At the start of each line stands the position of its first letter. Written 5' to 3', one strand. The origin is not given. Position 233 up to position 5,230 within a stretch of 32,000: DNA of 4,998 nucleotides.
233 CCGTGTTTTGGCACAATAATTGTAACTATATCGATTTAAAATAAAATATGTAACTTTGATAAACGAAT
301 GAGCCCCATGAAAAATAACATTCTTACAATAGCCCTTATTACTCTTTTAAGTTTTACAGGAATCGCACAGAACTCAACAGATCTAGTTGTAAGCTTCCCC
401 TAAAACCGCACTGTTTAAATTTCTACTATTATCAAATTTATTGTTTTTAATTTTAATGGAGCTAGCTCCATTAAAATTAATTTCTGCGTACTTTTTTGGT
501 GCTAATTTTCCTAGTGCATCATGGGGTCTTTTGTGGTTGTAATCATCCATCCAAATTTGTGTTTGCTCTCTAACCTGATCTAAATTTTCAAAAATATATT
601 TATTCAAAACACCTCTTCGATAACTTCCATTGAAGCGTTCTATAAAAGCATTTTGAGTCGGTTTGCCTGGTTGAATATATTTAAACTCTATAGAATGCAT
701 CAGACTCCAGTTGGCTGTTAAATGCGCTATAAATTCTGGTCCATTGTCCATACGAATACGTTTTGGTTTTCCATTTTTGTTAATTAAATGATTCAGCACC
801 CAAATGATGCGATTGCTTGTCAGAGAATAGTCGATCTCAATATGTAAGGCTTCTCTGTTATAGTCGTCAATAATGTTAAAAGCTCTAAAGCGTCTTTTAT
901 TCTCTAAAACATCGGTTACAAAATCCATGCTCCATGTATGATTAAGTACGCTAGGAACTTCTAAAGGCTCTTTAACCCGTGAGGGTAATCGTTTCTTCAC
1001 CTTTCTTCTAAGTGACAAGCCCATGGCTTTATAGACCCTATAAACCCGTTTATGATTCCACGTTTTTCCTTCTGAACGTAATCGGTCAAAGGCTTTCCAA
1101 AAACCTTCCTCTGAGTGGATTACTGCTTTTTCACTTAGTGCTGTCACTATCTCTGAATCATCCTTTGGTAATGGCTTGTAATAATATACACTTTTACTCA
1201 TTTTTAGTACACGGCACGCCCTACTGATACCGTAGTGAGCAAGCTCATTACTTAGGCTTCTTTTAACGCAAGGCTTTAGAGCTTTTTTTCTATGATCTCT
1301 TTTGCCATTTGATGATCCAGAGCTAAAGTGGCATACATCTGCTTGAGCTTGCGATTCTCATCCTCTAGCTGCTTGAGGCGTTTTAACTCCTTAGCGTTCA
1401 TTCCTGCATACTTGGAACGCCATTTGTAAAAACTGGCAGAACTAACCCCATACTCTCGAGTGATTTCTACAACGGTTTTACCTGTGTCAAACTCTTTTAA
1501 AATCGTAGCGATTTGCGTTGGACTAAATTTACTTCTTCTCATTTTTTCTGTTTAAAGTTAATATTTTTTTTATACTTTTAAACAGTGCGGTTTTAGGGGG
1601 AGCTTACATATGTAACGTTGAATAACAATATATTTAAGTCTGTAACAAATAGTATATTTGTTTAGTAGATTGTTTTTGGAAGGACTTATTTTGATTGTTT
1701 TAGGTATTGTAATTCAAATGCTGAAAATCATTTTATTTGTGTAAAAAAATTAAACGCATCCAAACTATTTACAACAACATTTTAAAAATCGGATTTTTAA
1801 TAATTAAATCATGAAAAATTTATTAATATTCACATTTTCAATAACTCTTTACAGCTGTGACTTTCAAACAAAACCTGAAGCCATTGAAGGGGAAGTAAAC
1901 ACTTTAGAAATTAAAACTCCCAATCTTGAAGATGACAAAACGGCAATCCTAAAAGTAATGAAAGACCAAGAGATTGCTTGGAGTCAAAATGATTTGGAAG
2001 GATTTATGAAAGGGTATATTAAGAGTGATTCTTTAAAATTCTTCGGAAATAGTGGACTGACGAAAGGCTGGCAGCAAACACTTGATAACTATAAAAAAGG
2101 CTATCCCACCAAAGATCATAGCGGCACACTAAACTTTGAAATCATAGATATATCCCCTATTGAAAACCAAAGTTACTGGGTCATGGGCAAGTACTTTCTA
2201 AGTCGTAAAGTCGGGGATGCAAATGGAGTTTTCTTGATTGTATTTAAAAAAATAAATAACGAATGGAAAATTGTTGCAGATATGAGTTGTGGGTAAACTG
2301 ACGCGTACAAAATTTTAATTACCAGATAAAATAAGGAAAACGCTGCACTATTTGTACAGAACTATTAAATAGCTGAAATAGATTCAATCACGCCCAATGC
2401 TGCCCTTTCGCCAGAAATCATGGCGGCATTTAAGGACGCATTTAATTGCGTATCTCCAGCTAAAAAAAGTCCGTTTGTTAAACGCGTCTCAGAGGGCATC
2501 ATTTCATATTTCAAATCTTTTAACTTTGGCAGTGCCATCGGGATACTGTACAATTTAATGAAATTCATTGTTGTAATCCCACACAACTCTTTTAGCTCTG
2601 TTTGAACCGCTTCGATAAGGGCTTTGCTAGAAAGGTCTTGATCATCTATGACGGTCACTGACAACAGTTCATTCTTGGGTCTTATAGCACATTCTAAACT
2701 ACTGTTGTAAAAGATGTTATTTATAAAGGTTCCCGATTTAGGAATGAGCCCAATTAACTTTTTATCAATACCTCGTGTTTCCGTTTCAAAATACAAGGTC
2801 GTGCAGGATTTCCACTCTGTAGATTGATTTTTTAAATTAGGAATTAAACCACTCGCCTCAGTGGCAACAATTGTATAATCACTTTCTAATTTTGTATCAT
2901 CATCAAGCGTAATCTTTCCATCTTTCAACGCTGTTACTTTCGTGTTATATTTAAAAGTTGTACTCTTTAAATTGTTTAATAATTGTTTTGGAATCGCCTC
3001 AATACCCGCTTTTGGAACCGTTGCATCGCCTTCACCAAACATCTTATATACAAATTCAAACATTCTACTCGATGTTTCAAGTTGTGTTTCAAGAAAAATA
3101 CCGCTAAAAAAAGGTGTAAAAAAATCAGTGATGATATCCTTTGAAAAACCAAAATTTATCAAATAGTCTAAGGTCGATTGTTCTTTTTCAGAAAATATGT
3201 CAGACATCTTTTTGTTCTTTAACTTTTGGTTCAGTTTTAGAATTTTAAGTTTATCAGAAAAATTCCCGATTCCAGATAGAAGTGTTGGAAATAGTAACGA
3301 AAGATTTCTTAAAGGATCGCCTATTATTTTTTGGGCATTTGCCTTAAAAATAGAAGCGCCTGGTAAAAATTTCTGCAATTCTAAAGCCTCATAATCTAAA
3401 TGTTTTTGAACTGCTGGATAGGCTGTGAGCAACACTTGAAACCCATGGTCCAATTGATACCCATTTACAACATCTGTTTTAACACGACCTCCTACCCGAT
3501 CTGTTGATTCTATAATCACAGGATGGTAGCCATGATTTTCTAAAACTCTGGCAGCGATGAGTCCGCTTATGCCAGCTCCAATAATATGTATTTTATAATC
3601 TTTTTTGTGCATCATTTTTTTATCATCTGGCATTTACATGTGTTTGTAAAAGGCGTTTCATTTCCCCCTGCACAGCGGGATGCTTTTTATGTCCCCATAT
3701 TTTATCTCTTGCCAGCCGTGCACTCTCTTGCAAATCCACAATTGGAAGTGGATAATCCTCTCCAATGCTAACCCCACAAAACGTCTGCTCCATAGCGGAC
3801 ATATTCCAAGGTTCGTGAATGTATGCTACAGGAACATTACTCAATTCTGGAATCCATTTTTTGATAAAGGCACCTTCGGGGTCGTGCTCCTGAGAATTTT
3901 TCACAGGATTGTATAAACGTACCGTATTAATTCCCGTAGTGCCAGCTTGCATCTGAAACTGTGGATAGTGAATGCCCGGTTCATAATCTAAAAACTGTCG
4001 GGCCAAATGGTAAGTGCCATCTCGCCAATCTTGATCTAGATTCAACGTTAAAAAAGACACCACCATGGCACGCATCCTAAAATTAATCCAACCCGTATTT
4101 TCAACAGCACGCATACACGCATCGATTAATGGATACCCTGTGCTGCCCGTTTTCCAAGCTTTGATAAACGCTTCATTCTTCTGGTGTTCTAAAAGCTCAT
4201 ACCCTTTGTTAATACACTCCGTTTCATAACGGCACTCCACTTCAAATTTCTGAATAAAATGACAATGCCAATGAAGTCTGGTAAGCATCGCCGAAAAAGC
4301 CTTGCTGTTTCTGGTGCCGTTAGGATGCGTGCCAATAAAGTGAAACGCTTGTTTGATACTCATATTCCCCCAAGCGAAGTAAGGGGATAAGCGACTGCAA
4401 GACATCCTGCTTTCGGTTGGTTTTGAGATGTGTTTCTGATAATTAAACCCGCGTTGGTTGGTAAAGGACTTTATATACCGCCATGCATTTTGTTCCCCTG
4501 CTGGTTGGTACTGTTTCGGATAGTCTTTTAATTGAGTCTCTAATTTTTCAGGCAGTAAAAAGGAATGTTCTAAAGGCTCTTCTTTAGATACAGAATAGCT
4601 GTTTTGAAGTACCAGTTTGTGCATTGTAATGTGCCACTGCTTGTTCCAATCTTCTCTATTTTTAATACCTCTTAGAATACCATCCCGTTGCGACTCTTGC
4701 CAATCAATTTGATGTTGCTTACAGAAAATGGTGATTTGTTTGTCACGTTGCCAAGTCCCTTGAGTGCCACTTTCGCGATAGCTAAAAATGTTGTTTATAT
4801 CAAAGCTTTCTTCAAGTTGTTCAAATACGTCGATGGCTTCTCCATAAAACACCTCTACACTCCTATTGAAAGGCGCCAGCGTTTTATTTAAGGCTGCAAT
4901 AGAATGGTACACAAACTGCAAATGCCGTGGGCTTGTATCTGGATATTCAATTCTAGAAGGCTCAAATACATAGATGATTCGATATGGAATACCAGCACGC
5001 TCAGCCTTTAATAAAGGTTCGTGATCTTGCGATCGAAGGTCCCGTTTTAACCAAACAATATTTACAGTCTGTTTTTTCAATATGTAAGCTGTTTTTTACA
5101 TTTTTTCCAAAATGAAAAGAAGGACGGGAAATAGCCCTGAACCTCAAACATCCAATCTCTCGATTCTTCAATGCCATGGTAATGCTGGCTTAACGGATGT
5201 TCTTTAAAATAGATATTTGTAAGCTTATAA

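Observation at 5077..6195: Apparent circular permutation of a photolyase/cryptochrome fold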

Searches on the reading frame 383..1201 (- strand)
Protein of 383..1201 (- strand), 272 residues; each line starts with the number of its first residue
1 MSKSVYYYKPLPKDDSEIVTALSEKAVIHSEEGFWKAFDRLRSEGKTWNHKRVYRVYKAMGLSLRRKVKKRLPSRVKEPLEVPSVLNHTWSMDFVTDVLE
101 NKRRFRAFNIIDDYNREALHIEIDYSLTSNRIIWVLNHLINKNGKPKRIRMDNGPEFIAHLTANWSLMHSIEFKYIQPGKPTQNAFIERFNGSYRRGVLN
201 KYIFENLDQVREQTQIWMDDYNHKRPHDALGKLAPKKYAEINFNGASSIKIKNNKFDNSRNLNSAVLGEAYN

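Call 92: search_protein_families(library=pfam, proteins=[window:383-1201:-], max_evalue=0.001)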
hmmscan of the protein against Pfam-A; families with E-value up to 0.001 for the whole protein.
window:383-1201:- (272 aa): 5 families
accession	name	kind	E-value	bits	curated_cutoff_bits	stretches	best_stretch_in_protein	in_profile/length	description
PF13683.12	rve_3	-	1.2e-27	95.8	26.5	1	170-235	2-67/67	Integrase core domain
PF00665.32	rve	-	9e-15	55.2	32.6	1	87-181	5-102/102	Integrase core domain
PF13276.12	HTH_21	-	6.5e-06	26.7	28.1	1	39-70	28-60/60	HTH-like domain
PF24764.1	rva_4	-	7.1e-05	23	26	1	103-217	22-134/194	Integrase core domain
PF13333.12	rve_2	-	0.00016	22.2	22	1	188-239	1-52/56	Integrase core domain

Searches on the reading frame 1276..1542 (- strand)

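Call 92: search_protein_families(library=pfam, proteins=[window:1276-1542:-], max_evalue=0.001)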
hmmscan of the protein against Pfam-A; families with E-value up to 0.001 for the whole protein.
window:1276-1542:- (88 aa): 4 families
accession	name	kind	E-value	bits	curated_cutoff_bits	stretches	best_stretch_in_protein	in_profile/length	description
PF01527.26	HTH_Tnp_1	-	9.7e-22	77.4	24.1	1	2-71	3-75/75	Transposase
PF13384.12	HTH_23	-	2.2e-05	24.6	24.6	1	12-46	8-42/50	Homeodomain-like domain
PF13518.12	HTH_28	-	5.4e-05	23.6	25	1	13-45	4-36/52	Helix-turn-helix domain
PF13720.11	Acetyltransf_11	-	0.00036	21.3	24.5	0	42-85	12-55/82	Udp N-acetylglucosamine O-acyltransferase; Domain 2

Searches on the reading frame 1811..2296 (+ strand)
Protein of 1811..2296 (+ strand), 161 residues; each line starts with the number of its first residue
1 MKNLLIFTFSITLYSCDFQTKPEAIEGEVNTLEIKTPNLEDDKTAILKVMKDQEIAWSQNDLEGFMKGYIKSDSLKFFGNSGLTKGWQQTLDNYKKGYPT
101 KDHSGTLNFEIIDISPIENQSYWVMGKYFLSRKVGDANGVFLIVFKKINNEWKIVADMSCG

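Call 92: search_protein_families(library=pfam, proteins=[window:1811-2296:+], max_evalue=0.001)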
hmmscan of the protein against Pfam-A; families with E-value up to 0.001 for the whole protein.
window:1811-2296:+ (161 aa): 1 family
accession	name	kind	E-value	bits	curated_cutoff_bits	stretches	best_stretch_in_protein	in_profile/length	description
PF14534.12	DUF4440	-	0.0001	23.1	25.2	1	46-154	1-107/107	Domain of unknown function (DUF4440)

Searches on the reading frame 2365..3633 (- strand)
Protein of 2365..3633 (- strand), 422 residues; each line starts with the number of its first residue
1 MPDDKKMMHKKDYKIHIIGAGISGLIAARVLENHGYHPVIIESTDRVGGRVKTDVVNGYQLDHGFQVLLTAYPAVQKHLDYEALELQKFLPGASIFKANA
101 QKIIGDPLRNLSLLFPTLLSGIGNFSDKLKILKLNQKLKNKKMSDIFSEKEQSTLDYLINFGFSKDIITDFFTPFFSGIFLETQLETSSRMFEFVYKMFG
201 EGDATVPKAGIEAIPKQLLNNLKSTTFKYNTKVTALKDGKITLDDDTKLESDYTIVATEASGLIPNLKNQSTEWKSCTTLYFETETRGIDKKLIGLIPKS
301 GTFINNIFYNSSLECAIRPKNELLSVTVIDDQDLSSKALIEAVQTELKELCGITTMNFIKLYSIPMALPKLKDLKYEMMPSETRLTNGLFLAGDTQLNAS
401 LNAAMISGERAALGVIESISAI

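Call 3: search_protein_families(library=pfam, proteins=[window:2365-3633:-], max_evalue=1)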
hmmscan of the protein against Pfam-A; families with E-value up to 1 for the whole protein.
window:2365-3633:- (422 aa): 11 families
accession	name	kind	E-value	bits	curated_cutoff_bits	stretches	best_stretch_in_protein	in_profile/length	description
PF01593.30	Amino_oxidase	-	8e-37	128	19.8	1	22-412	1-439/443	Flavin containing amine oxidoreductase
PF13450.12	NAD_binding_8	-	1.7e-15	57.4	21.9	1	17-80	1-66/68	NAD(P)-binding Rossmann-like domain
PF07992.20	Pyr_redox_2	-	1.1e-05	25.4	26.1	1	11-51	141-181/291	Pyridine nucleotide-disulphide oxidoreductase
PF01266.30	DAO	-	0.0004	20.5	27.9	1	15-48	2-35/353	FAD dependent oxidoreductase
PF03486.20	HI0933_like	-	0.00061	19.7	50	1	14-52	2-40/244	HI0933-like protein Rossmann domain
PF00070.33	Pyr_redox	-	0.00062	20.7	22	1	14-48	1-35/82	Pyridine nucleotide-disulphide oxidoreductase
PF01494.25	FAD_binding_3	-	0.0017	18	22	1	13-55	2-44/349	FAD binding domain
PF00743.25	FMO-like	-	0.0044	16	22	1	14-52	3-41/532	Flavin-binding monooxygenase-like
PF01946.23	Thi4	-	0.018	14.7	26.2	1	12-49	17-55/235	Thi4 family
PF12831.13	FAD_oxidored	-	0.024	14.4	27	1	16-56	3-43/416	FAD dependent oxidoreductase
PF00890.30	FAD_binding_2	-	0.13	11.8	20.4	1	17-49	4-36/414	FAD binding domain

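Call 4: search_protein_families(library=ncbifam, proteins=[window:2365-3633:-], max_evalue=1)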
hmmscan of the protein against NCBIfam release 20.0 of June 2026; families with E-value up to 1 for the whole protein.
window:2365-3633:- (422 aa): 88 families (the best 25 are shown)
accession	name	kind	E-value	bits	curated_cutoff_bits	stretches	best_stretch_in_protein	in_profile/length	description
TIGR03467.1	HpnE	equivalog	1.4e-15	57.6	283.05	1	15-415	1-428/430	hydroxysqualene dehydroxylase HpnE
TIGR00562.1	proto_IX_ox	equivalog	1.6e-14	53.4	97.85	2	14-180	4-165/470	protoporphyrinogen oxidase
TIGR02734.1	crtI_fam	subfamily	8.1e-10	38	238.1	1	16-77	2-61/504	phytoene desaturase family protein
NF005547.0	PRK07208.1-3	equivalog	4.9e-09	35.4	380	1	10-150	2-142/465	hypothetical protein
NF008845.0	PRK11883.1-5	equivalog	1.3e-08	33.6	560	1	12-74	4-72/468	protoporphyrinogen oxidase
NF005548.0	PRK07208.1-4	equivalog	1.5e-08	33.7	389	1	14-77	5-68/488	hypothetical protein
NF005560.0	PRK07233.1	equivalog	3.1e-08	32.9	252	1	14-63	2-51/435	hypothetical protein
NF041087.1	bile_acid_BaiCD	equivalog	6e-08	31.3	825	1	10-51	378-419/642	bile acid Fe-S flavoenzyme BaiCD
TIGR02731.1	phytoene_desat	equivalog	6.3e-08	31.8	569.4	1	15-80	2-68/453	15-cis-phytoene desaturase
NF008841.0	PRK11883.1-1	equivalog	2.7e-07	29.9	517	1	13-87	4-81/453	protoporphyrinogen oxidase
NF045637.1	carotdesatCrtDProt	equivalog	3.3e-07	29.2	580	1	16-68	2-54/485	1-hydroxycarotenoid 3,4-desaturase CrtD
NF058655.1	CrtID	equivalog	1.9e-06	27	640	1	15-65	1-51/478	bifunctional phytoene desaturase/3,4-desaturase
NF045663.1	diclust_near_Sec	equivalog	2.3e-06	26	530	1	5-53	99-147/759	pyridine nucleotide-disulfide oxidoreductase/dicluster-binding protein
NF045599.1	bili_reduct_long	exception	2.7e-06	25.9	750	1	10-52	379-421/641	bilirubin reductase, long form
NF042421.1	hydcarot_desat_CrtD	equivalog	4.6e-06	25.4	500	1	16-67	5-56/487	1-hydroxycarotenoid 3,4-desaturase CrtD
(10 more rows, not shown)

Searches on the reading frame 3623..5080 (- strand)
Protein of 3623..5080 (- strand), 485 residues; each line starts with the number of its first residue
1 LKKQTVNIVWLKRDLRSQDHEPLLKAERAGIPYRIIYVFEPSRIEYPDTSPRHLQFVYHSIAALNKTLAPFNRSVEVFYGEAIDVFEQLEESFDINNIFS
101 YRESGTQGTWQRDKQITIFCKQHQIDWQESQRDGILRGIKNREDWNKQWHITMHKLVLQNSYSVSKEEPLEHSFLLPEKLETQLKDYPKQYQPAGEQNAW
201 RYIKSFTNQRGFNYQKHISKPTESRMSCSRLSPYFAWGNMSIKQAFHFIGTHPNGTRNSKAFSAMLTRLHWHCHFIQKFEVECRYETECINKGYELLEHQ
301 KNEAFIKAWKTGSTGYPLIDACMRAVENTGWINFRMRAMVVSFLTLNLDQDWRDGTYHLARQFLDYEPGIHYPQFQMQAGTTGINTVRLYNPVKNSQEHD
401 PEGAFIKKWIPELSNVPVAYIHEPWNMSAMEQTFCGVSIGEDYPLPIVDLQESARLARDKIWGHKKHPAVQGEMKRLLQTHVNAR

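Call 3: search_protein_families(library=pfam, proteins=[window:3623-5080:-], max_evalue=1)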
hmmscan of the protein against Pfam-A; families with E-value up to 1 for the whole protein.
window:3623-5080:- (485 aa): 2 families
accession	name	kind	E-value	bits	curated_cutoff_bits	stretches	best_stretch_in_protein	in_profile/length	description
PF03441.19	FAD_binding_7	-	1.4e-67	227.5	27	1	266-461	2-201/203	FAD binding domain of DNA photolyase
PF00875.24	DNA_photolyase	-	4.5e-16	59.7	26.6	1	8-131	2-124/164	DNA photolyase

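Call 4: search_protein_families(library=ncbifam, proteins=[window:3623-5080:-], max_evalue=1)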
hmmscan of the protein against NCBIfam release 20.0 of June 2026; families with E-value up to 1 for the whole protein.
window:3623-5080:- (485 aa): 5 families
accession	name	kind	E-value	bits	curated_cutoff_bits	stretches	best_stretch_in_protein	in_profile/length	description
NF007955.0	PRK10674.1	equivalog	1.3e-51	175.9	506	1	5-456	2-459/472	deoxyribodipyrimidine photo-lyase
TIGR02766.1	crypt_chrom_pln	subfamily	1.3e-41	142.9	603.85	2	195-456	207-474/480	cryptochrome photoreceptor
TIGR02765.1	crypto_DASH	subfamily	2e-41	142.3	317.05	2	193-413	210-431/431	DASH family cryptochrome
TIGR03556.1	photolyase_8HDF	exception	2.6e-35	122.2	884.6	2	194-456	206-463/471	deoxyribodipyrimidine photo-lyase, 8-HDF type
TIGR00591.1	phr2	superfamily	8e-09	35.3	550.05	1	7-246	24-273/453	deoxyribodipyrimidine photo-lyase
